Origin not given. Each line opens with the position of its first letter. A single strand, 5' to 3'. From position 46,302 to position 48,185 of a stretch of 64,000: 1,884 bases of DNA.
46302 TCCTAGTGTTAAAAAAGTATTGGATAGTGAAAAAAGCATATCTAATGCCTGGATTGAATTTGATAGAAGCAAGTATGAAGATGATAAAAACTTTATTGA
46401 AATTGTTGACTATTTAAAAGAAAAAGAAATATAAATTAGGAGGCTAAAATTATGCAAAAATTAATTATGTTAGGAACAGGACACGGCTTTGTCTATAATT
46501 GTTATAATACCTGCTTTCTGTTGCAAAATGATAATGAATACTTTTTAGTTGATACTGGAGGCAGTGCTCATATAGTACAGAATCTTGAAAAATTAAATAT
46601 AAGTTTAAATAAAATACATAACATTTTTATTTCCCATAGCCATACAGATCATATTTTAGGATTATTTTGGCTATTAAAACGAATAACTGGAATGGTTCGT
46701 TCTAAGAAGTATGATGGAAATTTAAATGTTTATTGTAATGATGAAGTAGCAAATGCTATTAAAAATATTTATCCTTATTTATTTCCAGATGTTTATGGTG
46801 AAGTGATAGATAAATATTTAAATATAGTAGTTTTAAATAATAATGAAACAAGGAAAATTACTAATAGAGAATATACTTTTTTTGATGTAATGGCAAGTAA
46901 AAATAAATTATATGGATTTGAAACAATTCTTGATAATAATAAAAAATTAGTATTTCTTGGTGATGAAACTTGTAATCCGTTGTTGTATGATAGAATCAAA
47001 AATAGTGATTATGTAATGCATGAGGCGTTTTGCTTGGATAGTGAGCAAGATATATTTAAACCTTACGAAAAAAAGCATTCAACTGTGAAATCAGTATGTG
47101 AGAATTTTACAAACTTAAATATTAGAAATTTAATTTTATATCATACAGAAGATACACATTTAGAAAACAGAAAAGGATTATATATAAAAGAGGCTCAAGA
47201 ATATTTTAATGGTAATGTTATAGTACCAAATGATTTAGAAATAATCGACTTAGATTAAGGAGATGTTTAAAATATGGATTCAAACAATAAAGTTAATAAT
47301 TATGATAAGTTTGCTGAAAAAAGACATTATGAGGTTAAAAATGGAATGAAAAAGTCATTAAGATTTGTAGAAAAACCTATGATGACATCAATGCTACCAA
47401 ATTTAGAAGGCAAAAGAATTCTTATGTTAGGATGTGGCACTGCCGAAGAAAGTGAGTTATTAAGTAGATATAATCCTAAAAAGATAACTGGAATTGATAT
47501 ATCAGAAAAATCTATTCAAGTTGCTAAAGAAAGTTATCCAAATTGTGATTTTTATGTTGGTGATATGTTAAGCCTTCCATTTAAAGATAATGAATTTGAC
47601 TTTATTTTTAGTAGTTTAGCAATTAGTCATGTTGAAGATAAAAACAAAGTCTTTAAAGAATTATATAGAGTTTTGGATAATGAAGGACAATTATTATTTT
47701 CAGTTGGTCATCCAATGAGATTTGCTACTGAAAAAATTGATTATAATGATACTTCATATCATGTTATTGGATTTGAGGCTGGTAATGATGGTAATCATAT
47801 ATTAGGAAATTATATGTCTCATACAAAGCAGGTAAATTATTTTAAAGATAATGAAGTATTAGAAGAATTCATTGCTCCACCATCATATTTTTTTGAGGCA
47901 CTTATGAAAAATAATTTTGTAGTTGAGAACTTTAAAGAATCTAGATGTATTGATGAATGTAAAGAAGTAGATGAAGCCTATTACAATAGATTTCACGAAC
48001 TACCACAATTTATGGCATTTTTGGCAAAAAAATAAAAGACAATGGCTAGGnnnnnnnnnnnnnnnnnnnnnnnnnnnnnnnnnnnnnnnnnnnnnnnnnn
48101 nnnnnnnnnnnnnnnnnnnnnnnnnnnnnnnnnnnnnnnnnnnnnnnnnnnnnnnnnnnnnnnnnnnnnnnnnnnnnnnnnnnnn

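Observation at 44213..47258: Candidate nucleotide-signalling defence module carried as transposon cargo: SMODS-like nucleotidyltransferase, 4-TM protein and HD phosphohydrolase (plus MBL hydrolase and MTase)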

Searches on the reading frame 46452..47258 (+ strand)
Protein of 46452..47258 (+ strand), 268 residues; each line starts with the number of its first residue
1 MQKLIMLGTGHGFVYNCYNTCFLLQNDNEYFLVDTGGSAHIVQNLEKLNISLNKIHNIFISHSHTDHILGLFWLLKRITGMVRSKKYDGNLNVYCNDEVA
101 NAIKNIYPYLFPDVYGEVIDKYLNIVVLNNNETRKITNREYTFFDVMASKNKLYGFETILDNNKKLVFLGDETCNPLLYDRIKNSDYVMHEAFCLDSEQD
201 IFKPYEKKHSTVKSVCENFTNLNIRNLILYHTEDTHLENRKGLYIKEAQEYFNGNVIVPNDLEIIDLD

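Call 3: search_protein_families(library=pfam, proteins=[window:46452-47258:+], max_evalue=0.1)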
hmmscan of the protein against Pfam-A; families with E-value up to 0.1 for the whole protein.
window:46452-47258:+ (268 aa): 6 families
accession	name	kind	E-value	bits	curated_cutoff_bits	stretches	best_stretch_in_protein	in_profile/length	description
PF12706.13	Lactamase_B_2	-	8.9e-16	58.5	27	1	31-231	3-199/200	Beta-lactamase superfamily domain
PF00753.33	Lactamase_B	-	7.7e-13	49.3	22.7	1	17-78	4-67/196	Metallo-beta-lactamase superfamily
PF23023.1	Anti-Pycsar_Apyc1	-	1.6e-05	24.9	50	1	4-71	5-70/250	Anti-Pycsar protein Apyc1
PF16661.11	Lactamase_B_6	-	0.0015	18.4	27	1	23-79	1-60/193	Metallo-beta-lactamase superfamily domain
PF19583.5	ODP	-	0.012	15.9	27.2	1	21-71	5-57/194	ODP family beta lactamase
PF02112.21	PDEase_II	-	0.044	13.3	23.7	1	47-72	75-100/340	cAMP phosphodiesterases class-II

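Call 4: search_protein_families(library=padloc, proteins=[window:46452-47258:+], max_evalue=0.1)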
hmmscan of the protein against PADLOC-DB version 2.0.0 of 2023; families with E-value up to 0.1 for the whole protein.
window:46452-47258:+ (268 aa): 6 families
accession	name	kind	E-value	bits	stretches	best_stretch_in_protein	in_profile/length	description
PDLC03805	RTasMBL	-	0.00019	18.8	1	21-79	13-72/322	DRT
PDLC03854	LmuA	-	0.00031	18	1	24-77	18-79/345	-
PDLC02158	Avs1a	-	0.00054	17.3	1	21-76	13-72/392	-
PDLC00436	ThsB1|ThsB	-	0.0048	14.4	1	51-105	31-87/183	TIR-like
PDLC00602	ZorA1|ZorA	-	0.017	11.9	1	80-163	49-131/648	MotA/ExbB/TolQ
PDLC00419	ThsB1|ThsB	-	0.033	12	1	54-105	26-79/165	TIR-like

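Call 5: search_protein_families(library=ncbifam, proteins=[window:46452-47258:+], max_evalue=0.1)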
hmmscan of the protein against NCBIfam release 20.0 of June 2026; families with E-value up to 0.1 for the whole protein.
window:46452-47258:+ (268 aa): 38 families (the best 25 are shown)
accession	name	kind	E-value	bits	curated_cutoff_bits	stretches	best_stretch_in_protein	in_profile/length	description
NF000801.0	PRK00055.1-3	equivalog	3e-26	92.2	252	2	3-107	3-102/307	ribonuclease Z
TIGR02651.1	RNase_Z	equivalog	8.7e-25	87.4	292.95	2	4-111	2-104/302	ribonuclease Z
NF000805.0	PRK00055.2-3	equivalog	9.9e-12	44.7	416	2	2-79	4-80/307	ribonuclease Z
NF041257.1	GntH_guanitoxin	equivalog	7.2e-10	38.3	333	1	4-77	15-90/374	guanitoxin biosynthesis MBL fold metallo-hydrolase GntH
NF002558.0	PRK02126.1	subfamily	1.3e-08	34.2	315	1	31-79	30-72/345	ribonuclease Z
NF000804.0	PRK00055.2-1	equivalog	1.6e-08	34.1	402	1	19-78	22-79/306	ribonuclease Z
NF000800.0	PRK00055.1-1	equivalog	6.3e-08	32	398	1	3-76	2-78/305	ribonuclease Z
NF002553.0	PRK02113.1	equivalog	1.6e-06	27.8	386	1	20-171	36-169/252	MBL fold metallo-hydrolase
TIGR03413.1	GSH_gloB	equivalog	2.5e-06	27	200.8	1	19-86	10-75/248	hydroxyacylglutathione hydrolase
NF047979.1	lactonase_AidB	equivalog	2.8e-06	26.8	360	1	20-72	52-111/271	AidB family quorum-quenching N-acyl homoserine lactonase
NF041809.1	Avs1a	equivalog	1.7e-05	23.7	420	1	21-77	9-69/387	AVAST type 1 anti-phage system MBL fold metallo-hydrolase Avs1a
NF041851.1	cyc_nuc_deg_phdiest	equivalog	2.9e-05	23.6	400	1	21-266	21-252/253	cyclic nucleotide-degrading phosphodiesterase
NF047419.1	RNase_J1_RnjA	exception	3.6e-05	22.6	820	1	37-82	42-87/549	ribonuclease J1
TIGR02650.1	RNase_Z_T_toga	equivalog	4.1e-05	22.9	507.05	1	163-247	181-258/277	ribonuclease Z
NF033105.1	bla_subclass_B3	equivalog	0.0001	21.7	240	1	20-80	24-86/257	subclass B3 metallo-beta-lactamase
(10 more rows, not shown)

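Call 28: search_solved_structures(query=window:46452-47258:+, max_evalue=0.01)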
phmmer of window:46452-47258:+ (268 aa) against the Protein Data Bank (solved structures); distinct sequences matched with E-value up to 0.01: 14.
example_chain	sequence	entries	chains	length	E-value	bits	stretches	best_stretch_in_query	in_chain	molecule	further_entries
1y44_A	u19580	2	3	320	1.6e-07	34.5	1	3-75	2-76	Ribonuclease Z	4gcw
2fk6_A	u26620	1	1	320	4e-06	29.9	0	3-75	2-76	RIBONUCLEASE Z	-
7dck_A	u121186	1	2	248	6.4e-06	29.2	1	20-75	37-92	Lactamase_B domain-containing protein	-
2p4z_A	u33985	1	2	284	9.1e-06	28.7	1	19-78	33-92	Metal-dependent hydrolases of the beta-lactamase superfamily II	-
7t28_A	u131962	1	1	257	3.1e-05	27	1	4-72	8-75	Putative metal-dependent hydrolase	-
1ww1_A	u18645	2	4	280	4.3e-05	26.5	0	156-250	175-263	tRNase Z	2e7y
7u2s_A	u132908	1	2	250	0.00028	23.8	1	4-72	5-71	Apyc1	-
6b9v_A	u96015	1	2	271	0.00056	22.9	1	23-116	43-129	Beta-lactamase-like protein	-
7u2r_A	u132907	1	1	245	0.0013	21.6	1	3-75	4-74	Apyc1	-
2cbn_A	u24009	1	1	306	0.0016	21.4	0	3-83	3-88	RIBONUCLEASE Z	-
3zwf_A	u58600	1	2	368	0.0033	20.3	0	6-79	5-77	ZINC PHOSPHODIESTERASE ELAC PROTEIN 1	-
6j4n_A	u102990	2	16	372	0.0065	19.4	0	27-68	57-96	Metallo-beta-lactamases PNGM-1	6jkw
7bz3_A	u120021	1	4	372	0.0068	19.3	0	27-68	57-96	Metallo-beta-lactamase PNGM-1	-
7byq_A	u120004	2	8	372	0.007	19.3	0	27-68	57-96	Metallo-beta-lactamase PNGM-1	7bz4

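Call 44: find_related_loci(query=window:46452-47258:+, collection=metagenome_contigs, flank=7000)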
Query window:46452-47258:+ (268 aa) in metagenome_contigs; peptide patterns used: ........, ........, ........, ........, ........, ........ (x = any residue, [..] = any of these).
409 stretches matched a pattern; 111 encode a relative of the query (tblastn E <= 1e-3); the best 80 are kept; 80 distinct loci.
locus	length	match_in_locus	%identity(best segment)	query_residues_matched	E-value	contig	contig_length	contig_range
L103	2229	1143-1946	89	1-268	2e-173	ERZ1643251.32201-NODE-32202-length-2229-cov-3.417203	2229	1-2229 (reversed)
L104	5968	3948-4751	74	1-268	2e-141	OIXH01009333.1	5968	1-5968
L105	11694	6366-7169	74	1-268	3e-140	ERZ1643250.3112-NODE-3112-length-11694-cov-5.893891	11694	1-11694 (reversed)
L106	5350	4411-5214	74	1-268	3e-141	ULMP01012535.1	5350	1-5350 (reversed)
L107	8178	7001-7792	65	1-267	3e-116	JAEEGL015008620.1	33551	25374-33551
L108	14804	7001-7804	63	1-268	9e-116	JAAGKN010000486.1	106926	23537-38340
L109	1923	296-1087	64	1-267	2e-122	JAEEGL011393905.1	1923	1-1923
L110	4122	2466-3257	65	1-267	3e-116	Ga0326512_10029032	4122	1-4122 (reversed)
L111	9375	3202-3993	64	1-267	3e-113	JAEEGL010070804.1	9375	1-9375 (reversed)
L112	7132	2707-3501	63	1-268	2e-111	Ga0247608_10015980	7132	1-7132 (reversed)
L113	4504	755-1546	64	1-267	8e-112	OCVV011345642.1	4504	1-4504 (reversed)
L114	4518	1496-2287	64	1-267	9e-112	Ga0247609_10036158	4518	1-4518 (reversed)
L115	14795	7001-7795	65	1-267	2e-111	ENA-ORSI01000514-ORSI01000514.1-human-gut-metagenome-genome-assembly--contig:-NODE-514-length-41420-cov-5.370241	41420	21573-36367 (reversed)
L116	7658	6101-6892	63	1-267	1e-110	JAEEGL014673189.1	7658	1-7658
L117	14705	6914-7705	63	1-267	3e-110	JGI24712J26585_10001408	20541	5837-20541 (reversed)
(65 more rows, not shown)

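Call 45: find_related_loci(query=window:46452-47258:+, collection=viral_contigs, flank=7000)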
Query window:46452-47258:+ (268 aa) in viral_contigs; peptide patterns used: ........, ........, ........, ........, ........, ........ (x = any residue, [..] = any of these).
28 stretches matched a pattern, but none encodes a relative of the query by tblastn (E <= 1e-3).

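Call 50: find_homologous_proteins(query=window:46452-47258:+)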
Query window:46452-47258:+ (268 aa): 6272 proteins with E <= 0.001 among 6576 candidates; the best 120 are listed.
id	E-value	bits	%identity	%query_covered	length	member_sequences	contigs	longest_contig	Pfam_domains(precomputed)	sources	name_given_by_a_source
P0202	4.4e-161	553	89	100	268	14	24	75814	PF12706.14,PF23023.2,PF00753.34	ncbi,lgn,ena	-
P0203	2.0e-160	551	89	100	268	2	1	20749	PF12706.14,PF23023.2,PF00753.34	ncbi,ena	-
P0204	9.5e-158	542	89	100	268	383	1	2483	PF12706.14,PF23023.2,PF00753.34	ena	-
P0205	1.2e-149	515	83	100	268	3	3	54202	PF12706.14,PF23023.2,PF00753.34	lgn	-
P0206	1.7e-145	502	81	100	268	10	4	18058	PF12706.14,PF23023.2,PF00753.34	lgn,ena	-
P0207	5.4e-141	487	76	100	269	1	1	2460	PF12706.14,PF23023.2,PF00753.34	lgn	-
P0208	1.1e-138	479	78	100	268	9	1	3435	PF12706.14,PF23023.2,PF00753.34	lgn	-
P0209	1.2e-138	479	79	100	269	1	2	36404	PF12706.14,PF23023.2,PF00753.34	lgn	-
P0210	1.6e-138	479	78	100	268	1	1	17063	PF12706.14,PF23023.2,PF00753.34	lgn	-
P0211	2.2e-138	478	75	100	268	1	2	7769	PF12706.14,PF23023.2,PF00753.34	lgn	-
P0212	1.8e-137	475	74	100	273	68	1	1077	PF12706.14,PF23023.2,PF00753.34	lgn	-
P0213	3.0e-136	471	76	99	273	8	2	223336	PF12706.14,PF23023.2,PF00753.34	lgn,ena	-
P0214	8.2e-136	470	75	100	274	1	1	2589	PF12706.14,PF23023.2,PF00753.34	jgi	-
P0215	8.7e-136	470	75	100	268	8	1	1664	PF12706.14,PF23023.2,PF00753.34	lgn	-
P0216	2.4e-135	468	74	100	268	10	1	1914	PF12706.14,PF23023.2,PF00753.34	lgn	-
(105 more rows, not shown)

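Call 60: predict_structure(alignment_id=A4)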
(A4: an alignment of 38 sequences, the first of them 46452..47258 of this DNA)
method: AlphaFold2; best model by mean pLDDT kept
length: 268 residues; sequences in the alignment: 38
mean_pLDDT: 93.5   pTM: 0.91
mean pLDDT of the five models: 93.5, 93.1, 92.5, 90.4, 85.9
residues with pLDDT >= 90: 222; 70-90: 40; 50-70: 6; < 50: 0
segments of 3 or more residues with pLDDT < 50: none
pLDDT, mean of each block of 10 residues (from residue 1): 89 72 94 94 95 97 92 97 97 98 96 96 98 97 93 96 96 94 98 92 86 96 96 82 96 95 93
secondary structure, 60 per line:
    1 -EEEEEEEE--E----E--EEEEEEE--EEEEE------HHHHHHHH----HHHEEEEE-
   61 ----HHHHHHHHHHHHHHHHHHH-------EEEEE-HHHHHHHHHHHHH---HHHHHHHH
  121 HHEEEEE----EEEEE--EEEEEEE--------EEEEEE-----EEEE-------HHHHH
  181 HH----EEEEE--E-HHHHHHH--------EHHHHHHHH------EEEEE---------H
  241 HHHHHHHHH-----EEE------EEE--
elements in order: E2-9 E20-26 E29-33 H40-47 E55-59 H65-83 E91-95 H97-109 H113-122 E123-127 E132-136 E139-145 E154-159 E165-168 H176-182 E187-191 H196-202 H212-219 E226-230 H240-249 E255-257 E264-266

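Call 63: fold_search(model_id=the predicted structure, library=pdb)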
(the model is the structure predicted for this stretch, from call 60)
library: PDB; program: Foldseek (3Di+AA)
matches with E <= 10: 1099; with E <= 0.001: 420
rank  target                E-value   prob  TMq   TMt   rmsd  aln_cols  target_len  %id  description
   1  8gyg_A                1.4e-20  1.00  0.83  0.77   3.6       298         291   20  Purification ,Crystallization and X-ray Diffraction analysis of a novel arysulfatase from Pseudoalteromonas atlantica  (released 2023-10-18)
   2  8gyg_B                2.0e-19  1.00  0.81  0.72   3.8       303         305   19  Purification ,Crystallization and X-ray Diffraction analysis of a novel arysulfatase from Pseudoalteromonas atlantica  (released 2023-10-18)
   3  1zkp_C                2.5e-18  1.00  0.81  0.88   2.9       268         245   18  1.5A Resolution Crystal Structure of a Metallo Beta Lactamase Family Protein, the ELAC Homolgue of Bacillus anthracis, (released 2005-06-21)
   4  6knt_C                5.2e-18  1.00  0.80  0.87   2.9       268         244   18  Crystal structure of the metallo-beta-lactamase fold protein YhfI from Bacillus subtilis (space group P4332) (released 2019-09-18)
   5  1zkp_B                6.2e-18  1.00  0.81  0.86   3.0       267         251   18  1.5A Resolution Crystal Structure of a Metallo Beta Lactamase Family Protein, the ELAC Homolgue of Bacillus anthracis, (released 2005-06-21)
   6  1zkp_A                1.9e-17  1.00  0.78  0.83   4.3       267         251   18  1.5A Resolution Crystal Structure of a Metallo Beta Lactamase Family Protein, the ELAC Homolgue of Bacillus anthracis, (released 2005-06-21)
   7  6kns_A                3.1e-17  1.00  0.80  0.86   2.9       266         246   18  Crystal structure of the metallo-beta-lactamase fold protein YhfI from Bacillus subtilis (space group I4122) (released 2019-09-18)
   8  6kns_D                4.5e-17  1.00  0.77  0.85   3.3       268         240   18  Crystal structure of the metallo-beta-lactamase fold protein YhfI from Bacillus subtilis (space group I4122) (released 2019-09-18)
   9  6knt_B                6.4e-17  1.00  0.80  0.87   2.9       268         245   18  Crystal structure of the metallo-beta-lactamase fold protein YhfI from Bacillus subtilis (space group P4332) (released 2019-09-18)
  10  2cbn                  1.2e-16  1.00  0.81  0.72   6.0       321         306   19  Crystal structure of ZipD from Escherichia coli (released 2006-02-15)
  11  6kns_B                1.8e-16  1.00  0.76  0.84   3.3       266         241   17  Crystal structure of the metallo-beta-lactamase fold protein YhfI from Bacillus subtilis (space group I4122) (released 2019-09-18)
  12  6kns_C                5.9e-16  1.00  0.76  0.83   3.2       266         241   17  Crystal structure of the metallo-beta-lactamase fold protein YhfI from Bacillus subtilis (space group I4122) (released 2019-09-18)
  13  4gcw_A                7.0e-16  1.00  0.79  0.69   5.9       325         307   19  Crystal structure of RNase Z in complex with precursor tRNA(Thr) (released 2012-10-31)
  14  1y44_A                8.9e-16  1.00  0.80  0.80   3.7       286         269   21  Crystal structure of RNase Z (released 2005-01-25)
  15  2fk6_A                9.5e-16  1.00  0.79  0.70   5.8       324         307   18  Crystal Structure of RNAse Z/tRNA(Thr) complex (released 2006-03-21)
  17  7u2r                  1.6e-15  1.00  0.75  0.81   3.3       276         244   20  Structure of Paenibacillus sp. J14 Apyc1 (released 2022-04-20)
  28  7u2s_A                5.3e-14  1.00  0.70  0.75   3.7       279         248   17  Structure of Paenibacillus xerothermodurans Apyc1 in the apo state (released 2022-04-20)
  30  7u2s_B                1.0e-13  1.00  0.71  0.76   3.6       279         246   16  Structure of Paenibacillus xerothermodurans Apyc1 in the apo state (released 2022-04-20)
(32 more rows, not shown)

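Call 65: search_protein_families(library=phrogs, proteins=[window:46452-47258:+], max_evalue=0.001)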
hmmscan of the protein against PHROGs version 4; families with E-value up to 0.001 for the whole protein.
window:46452-47258:+ (268 aa): 1 family
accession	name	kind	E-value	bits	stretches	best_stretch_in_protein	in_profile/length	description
phrog_392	-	other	3.8e-12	47.3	1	3-208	7-184/348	metal-dependent hydrolase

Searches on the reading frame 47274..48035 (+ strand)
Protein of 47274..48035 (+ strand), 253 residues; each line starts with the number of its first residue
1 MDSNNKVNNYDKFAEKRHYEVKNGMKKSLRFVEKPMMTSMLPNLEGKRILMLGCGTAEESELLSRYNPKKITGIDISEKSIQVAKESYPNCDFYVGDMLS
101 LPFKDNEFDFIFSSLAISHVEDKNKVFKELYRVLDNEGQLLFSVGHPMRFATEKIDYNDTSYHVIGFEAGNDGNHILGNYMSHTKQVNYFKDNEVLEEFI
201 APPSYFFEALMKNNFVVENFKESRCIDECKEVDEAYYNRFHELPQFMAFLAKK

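Call 3: search_protein_families(library=pfam, proteins=[window:47274-48035:+], max_evalue=0.1)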
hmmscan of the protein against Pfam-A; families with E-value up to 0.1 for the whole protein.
window:47274-48035:+ (253 aa): 13 families
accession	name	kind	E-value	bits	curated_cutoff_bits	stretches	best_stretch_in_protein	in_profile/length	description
PF08241.18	Methyltransf_11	-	1.5e-24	86.9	21.2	1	50-142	1-95/95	Methyltransferase domain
PF13649.12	Methyltransf_25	-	1.4e-21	77.4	27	1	49-138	1-97/97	Methyltransferase domain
PF13847.12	Methyltransf_31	-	3.8e-21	75.7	27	1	45-145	3-112/145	Methyltransferase domain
PF01209.24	Ubie_methyltran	-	1.1e-12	48.3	20.1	1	37-200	39-208/233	ubiE/COQ5 methyltransferase family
PF13489.12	Methyltransf_23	-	5.1e-11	43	27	1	41-144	17-118/164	Methyltransferase domain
PF08242.18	Methyltransf_12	-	7.1e-11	43.1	30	1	51-140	2-98/98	Methyltransferase domain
PF05724.17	TPMT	-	0.00032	20.9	26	1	41-84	33-75/218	Thiopurine S-methyltransferase (TPMT)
PF07021.18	MetW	-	0.0011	19.1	21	1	45-134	13-102/193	Methionine biosynthesis protein MetW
PF05175.20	MTS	-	0.0013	18.8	23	1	37-141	23-137/170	Methyltransferase small domain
PF02353.26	CMAS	-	0.0057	16.4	27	1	45-142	62-164/273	Mycolic acid cyclopropane synthetase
PF05148.21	Methyltransf_8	-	0.0065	16.8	27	1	48-141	75-155/219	Hypothetical methyltransferase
PF01739.24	CheR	-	0.026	14.4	27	0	48-87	34-83/195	CheR methyltransferase, SAM binding domain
PF01564.23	Spermine_synth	-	0.096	12.7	22.9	0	45-124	18-89/186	Spermine/spermidine synthase domain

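Call 4: search_protein_families(library=padloc, proteins=[window:47274-48035:+], max_evalue=0.1)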
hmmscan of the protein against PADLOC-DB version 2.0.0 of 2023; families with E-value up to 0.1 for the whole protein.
window:47274-48035:+ (253 aa): 4 families
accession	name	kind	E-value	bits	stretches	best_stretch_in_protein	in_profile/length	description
PDLC04134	mad2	-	1.7e-20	71.3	1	37-149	283-401/492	mads_2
PDLC03258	MTase_II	-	0.00046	17.4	1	46-113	42-108/366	Type II methyltransferase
PDLC03719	oMTase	-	0.0019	15.2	1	37-113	41-118/387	orphan methyltransferase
PDLC00853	E1-E2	-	0.044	10.7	1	23-56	288-320/546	E1-E2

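Call 5: search_protein_families(library=ncbifam, proteins=[window:47274-48035:+], max_evalue=0.1)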
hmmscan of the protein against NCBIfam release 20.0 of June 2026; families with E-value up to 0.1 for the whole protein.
window:47274-48035:+ (253 aa): 45 families (the best 25 are shown)
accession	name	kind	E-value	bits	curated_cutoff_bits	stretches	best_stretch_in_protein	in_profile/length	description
TIGR02072.1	BioC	equivalog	2.8e-23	83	184.95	1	37-180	23-170/244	malonyl-ACP O-methyltransferase BioC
NF045667.1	MTase_DVU1556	equivalog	2.9e-17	62.8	155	1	44-143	21-120/213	DVU_1556 family methyltransferase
TIGR01934.1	MenG_MenH_UbiE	subfamily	2e-16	59.9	158.35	1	36-141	30-140/223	ubiquinone/menaquinone biosynthesis methyltransferase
NF001244.0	PRK00216.1-5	equivalog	6.2e-15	55.1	216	1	36-141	39-152/236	bifunctional demethylmenaquinone methyltransferase/2-methoxy-6-polyprenyl-1,4-benzoquinol methylase UbiE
NF040539.1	AST_met_ArsM_2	exception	2.4e-13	50.6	240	1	40-145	51-166/262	putative arsinothricin biosynthesis methyltransferase ArsM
NF007610.0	PRK10258.1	equivalog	2.8e-13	49.8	342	1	36-143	33-139/251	malonyl-ACP O-methyltransferase BioC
NF008823.0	PRK11873.1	subfamily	4.9e-13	49.2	263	1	45-143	77-182/272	arsenite methyltransferase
NF002463.0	PRK01683.1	equivalog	1.3e-12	47.9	297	1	41-140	27-126/258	trans-aconitate 2-methyltransferase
NF045825.1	FAmtase_mtf2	equivalog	4.2e-12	45.8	400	1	43-143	56-159/248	fatty-acid O-methyltransferase Mtf2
NF001243.0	PRK00216.1-4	equivalog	4.5e-12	45.8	235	1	34-141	37-150/237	demethylmenaquinone methyltransferase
NF001241.0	PRK00216.1-2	equivalog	5.3e-12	45.9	327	1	37-142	43-147/231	demethylmenaquinone methyltransferase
NF047649.1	MTase_UXPK_star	exception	3.4e-11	42.7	460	1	45-142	77-181/283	methyltransferase/UXPK-star double selenoprotein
NF045823.1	PthPhpthDimycoMt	equivalog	3.9e-11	42.6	300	1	43-143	64-167/256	phthiotriol/phenolphthiotriol dimycocerosates methyltransferase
TIGR02752.1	MenG_heptapren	equivalog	4.9e-11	42.6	419.85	1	35-141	36-148/231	demethylmenaquinone methyltransferase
NF008300.0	PRK11088.1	equivalog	7.6e-11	42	303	1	44-162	84-200/272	23S rRNA (guanine(745)-N(1))-methyltransferase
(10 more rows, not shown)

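Call 65: search_protein_families(library=phrogs, proteins=[window:47274-48035:+], max_evalue=0.001)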
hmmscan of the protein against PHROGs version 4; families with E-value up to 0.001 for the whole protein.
window:47274-48035:+ (253 aa): 7 families
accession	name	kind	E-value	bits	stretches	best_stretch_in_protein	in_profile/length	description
phrog_22502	-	other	6.1e-16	60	1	19-144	49-175/276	methyltransferase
phrog_4752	-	other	9.3e-15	55.6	1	41-152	48-168/241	tRNA methyltransferase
phrog_23522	-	unknown function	4.6e-07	30.7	1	37-144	45-154/273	-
phrog_3820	-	other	2.8e-05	24.3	1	45-132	67-152/255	DNA methyltransferase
phrog_5399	-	other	3.4e-05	24.7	1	88-144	23-81/149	SAM-dependent methyltransferase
phrog_954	-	other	4e-05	23.9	0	66-112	68-116/229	DNA methyltransferase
phrog_29440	-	unknown function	8.3e-05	23.5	1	42-139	32-119/189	-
